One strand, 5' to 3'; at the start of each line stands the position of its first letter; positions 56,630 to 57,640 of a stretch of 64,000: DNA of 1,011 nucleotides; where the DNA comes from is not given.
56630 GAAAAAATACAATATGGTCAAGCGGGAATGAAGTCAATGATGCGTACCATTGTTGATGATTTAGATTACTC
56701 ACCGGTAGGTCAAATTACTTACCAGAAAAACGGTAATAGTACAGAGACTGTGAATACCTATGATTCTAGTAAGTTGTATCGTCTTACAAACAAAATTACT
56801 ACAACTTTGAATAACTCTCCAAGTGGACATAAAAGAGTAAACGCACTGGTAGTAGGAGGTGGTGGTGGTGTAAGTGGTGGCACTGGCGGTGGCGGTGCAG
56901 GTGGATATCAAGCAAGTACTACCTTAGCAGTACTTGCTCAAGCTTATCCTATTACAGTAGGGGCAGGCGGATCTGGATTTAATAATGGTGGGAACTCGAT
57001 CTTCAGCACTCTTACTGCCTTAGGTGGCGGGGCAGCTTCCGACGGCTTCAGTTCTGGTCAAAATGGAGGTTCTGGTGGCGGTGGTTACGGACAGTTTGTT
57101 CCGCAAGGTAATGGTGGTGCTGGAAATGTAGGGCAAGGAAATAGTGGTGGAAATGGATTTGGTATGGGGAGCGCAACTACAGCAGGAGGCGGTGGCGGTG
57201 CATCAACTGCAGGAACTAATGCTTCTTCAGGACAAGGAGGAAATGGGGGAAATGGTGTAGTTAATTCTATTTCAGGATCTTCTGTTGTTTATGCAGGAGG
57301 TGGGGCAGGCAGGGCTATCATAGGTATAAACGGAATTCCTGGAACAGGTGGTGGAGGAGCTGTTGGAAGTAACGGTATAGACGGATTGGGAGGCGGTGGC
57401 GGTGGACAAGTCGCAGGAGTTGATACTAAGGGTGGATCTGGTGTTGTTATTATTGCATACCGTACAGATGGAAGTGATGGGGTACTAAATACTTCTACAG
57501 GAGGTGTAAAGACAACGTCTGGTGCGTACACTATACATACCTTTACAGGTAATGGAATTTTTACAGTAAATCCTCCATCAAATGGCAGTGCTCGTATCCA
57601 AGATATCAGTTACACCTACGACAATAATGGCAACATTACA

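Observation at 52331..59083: Tc-toxin/teneurin-like RHS polymorphic toxin (SpvB + FG-GAP + YD repeats + RHS core + orphan C-terminal domain) in a CPR-type genome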

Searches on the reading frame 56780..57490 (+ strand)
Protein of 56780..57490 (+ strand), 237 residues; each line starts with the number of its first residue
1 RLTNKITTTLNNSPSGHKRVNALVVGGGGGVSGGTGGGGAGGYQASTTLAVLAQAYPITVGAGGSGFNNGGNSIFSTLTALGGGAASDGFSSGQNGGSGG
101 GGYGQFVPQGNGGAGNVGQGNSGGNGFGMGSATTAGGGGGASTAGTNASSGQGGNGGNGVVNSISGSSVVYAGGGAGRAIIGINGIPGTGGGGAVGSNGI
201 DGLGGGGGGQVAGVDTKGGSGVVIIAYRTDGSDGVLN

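Call 47: search_solved_structures(query=window:56780-57490:+, max_evalue=10, show_alignments=2)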
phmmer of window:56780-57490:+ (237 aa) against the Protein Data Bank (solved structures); distinct sequences matched with E-value up to 10: 0.

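Call 93: search_protein_families(library=ncbifam, proteins=[window:56813-57463:+], max_evalue=0.1)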
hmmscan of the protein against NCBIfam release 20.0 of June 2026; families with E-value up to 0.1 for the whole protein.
window:56813-57463:+ (217 aa): 0 families
